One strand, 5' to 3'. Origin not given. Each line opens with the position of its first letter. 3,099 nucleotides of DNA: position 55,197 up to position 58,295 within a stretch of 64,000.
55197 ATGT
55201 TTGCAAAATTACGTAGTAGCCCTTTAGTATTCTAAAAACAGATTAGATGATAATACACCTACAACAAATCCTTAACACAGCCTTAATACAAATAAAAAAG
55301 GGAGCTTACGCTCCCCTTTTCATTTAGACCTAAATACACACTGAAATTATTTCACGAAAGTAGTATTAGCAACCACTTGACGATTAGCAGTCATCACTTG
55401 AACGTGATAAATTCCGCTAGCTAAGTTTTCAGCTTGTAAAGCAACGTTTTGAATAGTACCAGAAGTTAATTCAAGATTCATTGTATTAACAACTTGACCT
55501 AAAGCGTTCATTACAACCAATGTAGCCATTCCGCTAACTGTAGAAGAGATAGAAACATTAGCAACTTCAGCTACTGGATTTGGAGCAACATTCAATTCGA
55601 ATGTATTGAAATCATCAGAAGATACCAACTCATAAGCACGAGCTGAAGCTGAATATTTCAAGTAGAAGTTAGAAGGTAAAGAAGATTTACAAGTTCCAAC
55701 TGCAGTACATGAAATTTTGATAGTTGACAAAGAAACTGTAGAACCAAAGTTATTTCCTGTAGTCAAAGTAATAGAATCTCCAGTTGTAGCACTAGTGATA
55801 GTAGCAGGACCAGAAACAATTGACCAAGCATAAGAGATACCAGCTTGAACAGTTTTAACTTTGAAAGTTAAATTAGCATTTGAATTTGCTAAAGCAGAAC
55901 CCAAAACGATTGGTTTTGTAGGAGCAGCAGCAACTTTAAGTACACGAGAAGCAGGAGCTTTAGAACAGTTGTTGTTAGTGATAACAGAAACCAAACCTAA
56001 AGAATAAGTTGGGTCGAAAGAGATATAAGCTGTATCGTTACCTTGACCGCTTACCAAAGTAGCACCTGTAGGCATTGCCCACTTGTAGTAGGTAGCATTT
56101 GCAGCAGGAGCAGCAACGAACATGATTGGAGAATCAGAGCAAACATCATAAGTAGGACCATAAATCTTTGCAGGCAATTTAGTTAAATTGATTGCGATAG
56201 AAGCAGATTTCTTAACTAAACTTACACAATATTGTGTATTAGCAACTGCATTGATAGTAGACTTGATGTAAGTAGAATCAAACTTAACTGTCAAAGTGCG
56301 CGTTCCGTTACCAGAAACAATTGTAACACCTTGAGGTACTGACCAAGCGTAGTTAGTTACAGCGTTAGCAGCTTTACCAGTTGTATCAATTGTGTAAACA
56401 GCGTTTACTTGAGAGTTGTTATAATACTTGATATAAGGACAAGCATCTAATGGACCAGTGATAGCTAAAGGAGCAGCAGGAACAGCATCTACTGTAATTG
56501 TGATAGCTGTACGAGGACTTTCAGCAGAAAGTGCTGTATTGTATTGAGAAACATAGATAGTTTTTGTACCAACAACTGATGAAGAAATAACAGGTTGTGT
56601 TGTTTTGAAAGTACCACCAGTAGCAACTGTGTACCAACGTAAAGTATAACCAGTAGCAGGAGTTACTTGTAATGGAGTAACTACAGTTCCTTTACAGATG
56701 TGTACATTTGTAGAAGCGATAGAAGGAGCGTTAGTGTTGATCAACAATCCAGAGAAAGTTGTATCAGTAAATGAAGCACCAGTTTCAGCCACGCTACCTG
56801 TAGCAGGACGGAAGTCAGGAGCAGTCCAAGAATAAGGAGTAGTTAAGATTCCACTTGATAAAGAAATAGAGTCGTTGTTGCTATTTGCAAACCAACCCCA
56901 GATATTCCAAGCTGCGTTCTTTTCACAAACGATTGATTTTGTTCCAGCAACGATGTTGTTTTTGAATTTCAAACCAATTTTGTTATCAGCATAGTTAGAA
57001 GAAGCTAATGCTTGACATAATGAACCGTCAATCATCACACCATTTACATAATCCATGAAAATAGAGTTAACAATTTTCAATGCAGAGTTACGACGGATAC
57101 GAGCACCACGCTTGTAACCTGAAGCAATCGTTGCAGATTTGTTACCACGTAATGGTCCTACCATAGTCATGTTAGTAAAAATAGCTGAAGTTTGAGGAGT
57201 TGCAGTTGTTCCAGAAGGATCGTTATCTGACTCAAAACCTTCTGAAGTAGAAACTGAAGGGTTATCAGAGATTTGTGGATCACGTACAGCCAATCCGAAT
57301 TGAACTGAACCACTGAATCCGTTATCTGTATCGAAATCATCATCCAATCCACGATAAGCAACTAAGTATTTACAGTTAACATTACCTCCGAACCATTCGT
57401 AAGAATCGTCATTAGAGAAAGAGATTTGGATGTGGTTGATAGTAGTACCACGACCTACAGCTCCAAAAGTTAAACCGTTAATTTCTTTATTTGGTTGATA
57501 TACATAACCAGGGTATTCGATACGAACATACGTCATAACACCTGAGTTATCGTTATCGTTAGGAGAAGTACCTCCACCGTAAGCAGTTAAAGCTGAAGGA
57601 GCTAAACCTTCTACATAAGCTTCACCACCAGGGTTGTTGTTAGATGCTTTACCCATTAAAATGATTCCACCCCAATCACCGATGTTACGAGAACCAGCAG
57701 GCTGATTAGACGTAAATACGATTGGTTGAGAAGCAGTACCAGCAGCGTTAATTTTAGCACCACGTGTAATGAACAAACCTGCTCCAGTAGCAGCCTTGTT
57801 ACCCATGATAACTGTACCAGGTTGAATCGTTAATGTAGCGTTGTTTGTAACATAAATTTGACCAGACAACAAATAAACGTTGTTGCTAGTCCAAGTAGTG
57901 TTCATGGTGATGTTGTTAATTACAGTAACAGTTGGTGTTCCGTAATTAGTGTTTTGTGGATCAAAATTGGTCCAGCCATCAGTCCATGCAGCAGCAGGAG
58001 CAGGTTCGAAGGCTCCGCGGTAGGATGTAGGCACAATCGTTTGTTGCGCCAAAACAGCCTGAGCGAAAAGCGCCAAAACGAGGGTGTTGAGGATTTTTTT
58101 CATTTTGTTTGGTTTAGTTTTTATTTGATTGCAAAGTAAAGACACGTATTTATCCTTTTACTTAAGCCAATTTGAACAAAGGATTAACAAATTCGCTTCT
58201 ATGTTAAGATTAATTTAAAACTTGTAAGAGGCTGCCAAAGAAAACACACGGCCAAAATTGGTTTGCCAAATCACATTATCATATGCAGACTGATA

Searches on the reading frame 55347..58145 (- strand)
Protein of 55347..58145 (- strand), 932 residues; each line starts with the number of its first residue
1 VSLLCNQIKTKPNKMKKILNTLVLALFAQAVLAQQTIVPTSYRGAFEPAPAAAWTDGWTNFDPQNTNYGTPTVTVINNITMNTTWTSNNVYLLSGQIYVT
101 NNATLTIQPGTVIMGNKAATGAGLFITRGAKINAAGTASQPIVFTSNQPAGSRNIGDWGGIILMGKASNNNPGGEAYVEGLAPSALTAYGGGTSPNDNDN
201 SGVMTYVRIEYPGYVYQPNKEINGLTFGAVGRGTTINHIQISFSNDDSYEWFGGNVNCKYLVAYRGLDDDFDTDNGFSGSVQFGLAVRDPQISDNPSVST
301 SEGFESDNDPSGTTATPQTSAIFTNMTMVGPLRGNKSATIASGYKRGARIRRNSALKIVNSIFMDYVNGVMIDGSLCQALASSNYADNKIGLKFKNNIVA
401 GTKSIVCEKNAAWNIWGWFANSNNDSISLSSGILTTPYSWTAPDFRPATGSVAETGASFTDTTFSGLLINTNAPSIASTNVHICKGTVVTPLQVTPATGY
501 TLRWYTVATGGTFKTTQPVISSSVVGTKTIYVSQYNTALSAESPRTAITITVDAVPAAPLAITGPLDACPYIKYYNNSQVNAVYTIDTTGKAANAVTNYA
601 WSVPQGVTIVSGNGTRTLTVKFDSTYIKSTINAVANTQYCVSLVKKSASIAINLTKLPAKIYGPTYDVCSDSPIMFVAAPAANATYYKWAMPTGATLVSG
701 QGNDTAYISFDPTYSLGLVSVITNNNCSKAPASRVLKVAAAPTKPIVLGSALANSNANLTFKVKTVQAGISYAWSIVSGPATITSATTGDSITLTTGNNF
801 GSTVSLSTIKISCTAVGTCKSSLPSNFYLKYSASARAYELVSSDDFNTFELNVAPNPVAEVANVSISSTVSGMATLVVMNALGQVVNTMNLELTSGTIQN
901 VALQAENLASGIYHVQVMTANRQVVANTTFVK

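Call 20: search_protein_families(library=pfam, proteins=[window:55347-58145:-], max_evalue=0.0001)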
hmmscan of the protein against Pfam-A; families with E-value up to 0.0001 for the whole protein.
window:55347-58145:- (932 aa): 3 families
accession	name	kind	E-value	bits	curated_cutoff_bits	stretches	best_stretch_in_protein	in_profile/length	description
PF19408.5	PKD_6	-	6.6e-26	90.9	25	2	556-636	2-69/82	PKD-like domain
PF19081.6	Ig_7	-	8.1e-10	39.3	27.3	1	473-552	3-82/84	Ig-like domain CHU_C associated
PF18962.6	Por_Secre_tail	-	3.8e-07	30.8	27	1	855-925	3-70/75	Secretion system C-terminal sorting domain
